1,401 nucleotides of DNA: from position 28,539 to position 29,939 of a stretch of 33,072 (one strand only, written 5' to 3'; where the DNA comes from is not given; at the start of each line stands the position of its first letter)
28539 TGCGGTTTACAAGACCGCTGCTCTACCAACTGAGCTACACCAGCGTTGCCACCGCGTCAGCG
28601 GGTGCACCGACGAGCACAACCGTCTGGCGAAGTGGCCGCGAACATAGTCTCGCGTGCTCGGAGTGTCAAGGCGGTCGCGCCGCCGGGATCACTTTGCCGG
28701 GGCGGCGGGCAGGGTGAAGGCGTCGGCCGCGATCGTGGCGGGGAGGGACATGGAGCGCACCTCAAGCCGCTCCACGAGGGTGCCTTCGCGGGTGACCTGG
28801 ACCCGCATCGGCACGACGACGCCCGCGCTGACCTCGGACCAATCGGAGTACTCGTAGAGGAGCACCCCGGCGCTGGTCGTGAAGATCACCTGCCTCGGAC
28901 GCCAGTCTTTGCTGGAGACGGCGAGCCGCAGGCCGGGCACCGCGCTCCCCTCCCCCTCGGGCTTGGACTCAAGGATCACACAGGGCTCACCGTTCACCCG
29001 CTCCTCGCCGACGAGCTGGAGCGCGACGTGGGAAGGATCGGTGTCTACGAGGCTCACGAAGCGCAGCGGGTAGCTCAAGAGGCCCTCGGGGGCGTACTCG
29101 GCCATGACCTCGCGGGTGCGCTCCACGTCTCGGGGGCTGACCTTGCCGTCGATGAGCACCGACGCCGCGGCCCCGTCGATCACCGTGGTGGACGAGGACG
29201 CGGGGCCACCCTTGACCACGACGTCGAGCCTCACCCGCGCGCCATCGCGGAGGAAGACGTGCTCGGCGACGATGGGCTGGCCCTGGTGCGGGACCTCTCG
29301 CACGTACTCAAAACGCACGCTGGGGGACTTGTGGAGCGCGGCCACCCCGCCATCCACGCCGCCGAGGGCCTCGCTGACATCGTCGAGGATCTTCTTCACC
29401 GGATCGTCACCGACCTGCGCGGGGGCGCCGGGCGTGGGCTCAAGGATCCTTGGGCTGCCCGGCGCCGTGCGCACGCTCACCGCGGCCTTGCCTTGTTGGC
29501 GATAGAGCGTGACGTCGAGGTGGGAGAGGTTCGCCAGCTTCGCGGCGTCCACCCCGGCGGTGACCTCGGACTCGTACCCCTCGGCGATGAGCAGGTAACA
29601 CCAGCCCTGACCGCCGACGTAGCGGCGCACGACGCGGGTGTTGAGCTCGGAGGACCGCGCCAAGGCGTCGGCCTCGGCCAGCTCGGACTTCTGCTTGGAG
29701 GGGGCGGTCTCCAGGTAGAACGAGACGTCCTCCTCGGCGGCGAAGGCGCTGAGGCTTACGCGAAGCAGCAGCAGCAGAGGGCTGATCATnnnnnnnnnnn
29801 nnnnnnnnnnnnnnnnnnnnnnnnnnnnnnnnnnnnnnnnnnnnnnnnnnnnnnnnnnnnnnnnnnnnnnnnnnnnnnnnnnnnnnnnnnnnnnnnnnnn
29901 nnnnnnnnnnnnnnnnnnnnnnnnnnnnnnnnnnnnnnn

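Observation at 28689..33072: Three-gene envelope module: M30-like secreted protein, M50 site-2 protease and LolA/RseB-like secreted protein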

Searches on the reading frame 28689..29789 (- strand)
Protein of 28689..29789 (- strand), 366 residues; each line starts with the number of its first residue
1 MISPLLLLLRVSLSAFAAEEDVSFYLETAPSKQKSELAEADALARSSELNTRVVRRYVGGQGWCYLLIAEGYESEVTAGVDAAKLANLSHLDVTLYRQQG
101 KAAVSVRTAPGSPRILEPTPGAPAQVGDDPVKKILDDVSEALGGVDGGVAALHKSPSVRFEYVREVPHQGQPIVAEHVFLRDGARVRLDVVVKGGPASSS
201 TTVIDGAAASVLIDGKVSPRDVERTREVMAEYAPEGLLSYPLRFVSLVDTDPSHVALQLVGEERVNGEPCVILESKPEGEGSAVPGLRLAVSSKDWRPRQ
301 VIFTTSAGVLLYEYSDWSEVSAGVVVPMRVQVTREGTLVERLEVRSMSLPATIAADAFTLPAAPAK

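Call 4: search_protein_families(library=pfam, proteins=[window:28689-29789:-], max_evalue=1)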
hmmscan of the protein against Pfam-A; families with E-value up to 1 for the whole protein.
window:28689-29789:- (366 aa): 2 families
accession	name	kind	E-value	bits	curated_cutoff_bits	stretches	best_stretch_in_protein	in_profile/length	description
PF17131.11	LolA_like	-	4e-05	23.8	30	1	256-334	72-152/184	Outer membrane lipoprotein-sorting protein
PF20793.2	VopS_N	-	0.039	14.6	27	1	124-164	81-118/141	Adenosine monophosphate-protein transferase VopS, N-terminal domain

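Call 5: search_protein_families(library=ncbifam, proteins=[window:28689-29789:-], max_evalue=1)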
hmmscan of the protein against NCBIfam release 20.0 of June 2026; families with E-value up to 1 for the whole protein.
window:28689-29789:- (366 aa): 0 families

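Call 19: find_homologous_proteins(query=window:28689-29789:-)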
Query window:28689-29789:- (366 aa): 3 proteins with E <= 0.001 among 8000 candidates.
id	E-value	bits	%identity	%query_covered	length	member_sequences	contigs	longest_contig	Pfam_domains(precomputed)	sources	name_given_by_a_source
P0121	3.4e-221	751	95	100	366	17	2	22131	-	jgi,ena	jgi:outer membrane lipoprotein-sorting protein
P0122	1.6e-207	706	90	100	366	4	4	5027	-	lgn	-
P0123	9.2e-206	701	89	100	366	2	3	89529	-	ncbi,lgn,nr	ncbi:hypothetical protein L6R49_00605 [Myxococcota bacterium]|nr:hypothetical protein [Myxococcota b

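Call 49: search_solved_structures(query=A2, max_evalue=10, show_alignments=2)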
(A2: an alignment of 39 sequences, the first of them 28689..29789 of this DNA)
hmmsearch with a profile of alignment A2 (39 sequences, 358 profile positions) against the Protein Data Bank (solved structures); distinct sequences matched with E-value up to 10: 2.
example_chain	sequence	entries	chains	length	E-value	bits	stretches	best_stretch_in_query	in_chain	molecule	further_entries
7dko_A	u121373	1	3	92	0.21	14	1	113-167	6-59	de novo designed protein AM2M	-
2m72_A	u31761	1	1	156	1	11.7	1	37-73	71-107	Uncharacterized thioredoxin-like protein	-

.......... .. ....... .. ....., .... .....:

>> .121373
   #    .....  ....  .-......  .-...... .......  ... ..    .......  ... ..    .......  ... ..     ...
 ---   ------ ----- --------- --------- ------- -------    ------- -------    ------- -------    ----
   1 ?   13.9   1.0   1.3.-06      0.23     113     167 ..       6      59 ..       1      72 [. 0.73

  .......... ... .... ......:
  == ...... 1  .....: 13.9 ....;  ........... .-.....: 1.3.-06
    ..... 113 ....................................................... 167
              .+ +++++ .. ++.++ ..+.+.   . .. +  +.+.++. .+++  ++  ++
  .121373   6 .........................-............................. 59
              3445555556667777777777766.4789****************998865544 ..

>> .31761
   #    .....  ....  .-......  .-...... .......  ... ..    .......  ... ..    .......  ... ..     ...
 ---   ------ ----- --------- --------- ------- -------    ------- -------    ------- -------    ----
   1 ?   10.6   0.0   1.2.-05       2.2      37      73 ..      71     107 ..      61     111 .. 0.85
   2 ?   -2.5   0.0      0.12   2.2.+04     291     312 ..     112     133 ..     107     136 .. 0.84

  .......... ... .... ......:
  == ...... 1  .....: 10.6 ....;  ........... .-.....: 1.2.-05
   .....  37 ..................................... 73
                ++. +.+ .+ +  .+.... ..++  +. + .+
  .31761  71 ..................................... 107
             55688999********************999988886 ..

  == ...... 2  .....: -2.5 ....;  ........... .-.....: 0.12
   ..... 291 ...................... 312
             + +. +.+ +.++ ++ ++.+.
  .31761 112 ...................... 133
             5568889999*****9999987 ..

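Call 50: search_protein_families(library=pfam, alignment_id=A2, max_evalue=0.01)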
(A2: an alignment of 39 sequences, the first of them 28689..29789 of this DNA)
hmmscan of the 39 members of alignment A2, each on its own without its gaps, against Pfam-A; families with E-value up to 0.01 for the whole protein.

A. member 1, window:28689-29789:- (366 aa): 1 family
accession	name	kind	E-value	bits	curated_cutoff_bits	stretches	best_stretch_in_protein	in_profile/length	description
PF17131.11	LolA_like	-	4e-05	23.8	30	1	256-334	72-152/184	Outer membrane lipoprotein-sorting protein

B. families by the number of members that match (of 39 scanned): 4 families
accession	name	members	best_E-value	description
PF05036.18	SPOR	9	4.7e-06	SPOR domain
PF17131.11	LolA_like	2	4e-05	Outer membrane lipoprotein-sorting protein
PF00293.34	NUDIX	1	0.007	NUDIX domain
PF12713.12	DUF3806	1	0.0094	Domain of unknown function (DUF3806)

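Call 51: predict_structure(alignment_id=A2)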
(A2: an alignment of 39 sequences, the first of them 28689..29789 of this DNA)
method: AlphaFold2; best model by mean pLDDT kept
length: 366 residues; sequences in the alignment: 39
mean_pLDDT: 91.4   pTM: 0.68
mean pLDDT of the five models: 91.4, 91.3, 90.2, 90.0, 89.7
residues with pLDDT >= 90: 293; 70-90: 37; 50-70: 25; < 50: 11
segments of 3 or more residues with pLDDT < 50: 116-118, 120-126
pLDDT, mean of each block of 10 residues (from residue 1): 65 61 95 93 97 93 94 96 95 95 93 61 61 97 95 97 97 98 98 97 98 97 96 97 93 92 96 84 83 98 91 98 98 97 98 98 87
secondary structure, 60 per line:
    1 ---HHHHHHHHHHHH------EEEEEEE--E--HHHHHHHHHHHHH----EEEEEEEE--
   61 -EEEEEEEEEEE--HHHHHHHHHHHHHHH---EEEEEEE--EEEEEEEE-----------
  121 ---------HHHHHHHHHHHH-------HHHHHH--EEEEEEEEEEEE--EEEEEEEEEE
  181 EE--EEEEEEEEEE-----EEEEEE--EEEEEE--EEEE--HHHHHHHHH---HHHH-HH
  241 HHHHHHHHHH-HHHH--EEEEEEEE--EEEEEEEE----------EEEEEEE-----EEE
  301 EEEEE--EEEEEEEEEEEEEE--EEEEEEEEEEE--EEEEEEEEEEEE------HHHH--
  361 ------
elements in order: H4-15 E22-28 H34-46 E51-58 E62-72 H75-89 E93-99 E102-109 H130-141 H149-154 E157-168 E171-182 E185-194 E200-205 E208-213 E216-219 H222-230 H234-237 H239-250 H252-255 E258-265 E268-275 E286-292 E298-305 E308-321 E324-334 E337-348 H355-358

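Call 54: fold_search(model_id=the predicted structure, library=pdb)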
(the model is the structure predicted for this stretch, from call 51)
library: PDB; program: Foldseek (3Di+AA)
matches with E <= 10: 1498; with E <= 0.001: 59
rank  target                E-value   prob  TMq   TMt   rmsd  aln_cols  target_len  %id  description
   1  3buu_B                1.5e-09  1.00  0.30  0.45   9.2       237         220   16  Crystal structure of LolA superfamily protein NE2245 from Nitrosomonas europaea (released 2008-01-22)
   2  3buu_A                6.9e-09  1.00  0.31  0.44   8.9       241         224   15  Crystal structure of LolA superfamily protein NE2245 from Nitrosomonas europaea (released 2008-01-22)
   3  9tp6_B                1.1e-08  1.00  0.29  0.41   9.3       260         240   13  Structure of LolA3 from Porphyromonas gingivalis (released 2026-02-18)
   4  9tp6_A                1.1e-08  1.00  0.29  0.39   9.6       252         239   12  Structure of LolA3 from Porphyromonas gingivalis (released 2026-02-18)
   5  4z48_A                1.5e-08  1.00  0.33  0.46  10.0       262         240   14  Crystal structure of a DUF1329 family protein (DESPIG_00262) from Desulfovibrio piger ATCC 29098 at 1.75 A resolution (released 2015-04-22)
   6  3bk5                  2.2e-08  1.00  0.32  0.45   8.6       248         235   11  Crystal structure of putative outer membrane lipoprotein-sorting protein domain from Vibrio parahaemolyticus (released 2008-02-05)
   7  9tpm                  6.7e-08  1.00  0.33  0.48   7.5       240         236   10  Structure of LolB from Porphyromonas gingivalis (released 2026-02-18)
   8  6jau_A                3.8e-07  1.00  0.21  0.25   9.2       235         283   18  The complex structure of Pseudomonas aeruginosa MucA/MucB. (released 2020-01-29)
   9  6in9_A                4.1e-07  1.00  0.19  0.24  10.5       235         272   18  Crystal structure of MucB in complex with MucA(peri) (released 2019-07-24)
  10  8cgm_A                5.0e-07  1.00  0.24  0.39   8.7       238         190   13  Structure of the lipoprotein transporter LolA from Porphyromonas gingivalis (released 2023-06-21)
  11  2p4b_C                5.3e-07  1.00  0.23  0.30   8.8       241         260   12  Crystal structure of E.coli RseB (released 2007-05-22)
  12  2v43_A                6.2e-07  1.00  0.26  0.33   7.6       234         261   12  Crystal structure of RseB: a sensor for periplasmic stress response in E. coli (released 2007-08-28)
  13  3m4w_D                6.5e-07  1.00  0.25  0.30   7.8       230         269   12  Structural basis for the negative regulation of bacterial stress response by RseB (released 2010-05-05)
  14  3m4w_C                8.1e-07  1.00  0.25  0.30   7.7       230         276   11  Structural basis for the negative regulation of bacterial stress response by RseB (released 2010-05-05)
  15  6in9_B                1.1e-06  1.00  0.18  0.23  11.3       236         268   18  Crystal structure of MucB in complex with MucA(peri) (released 2019-07-24)
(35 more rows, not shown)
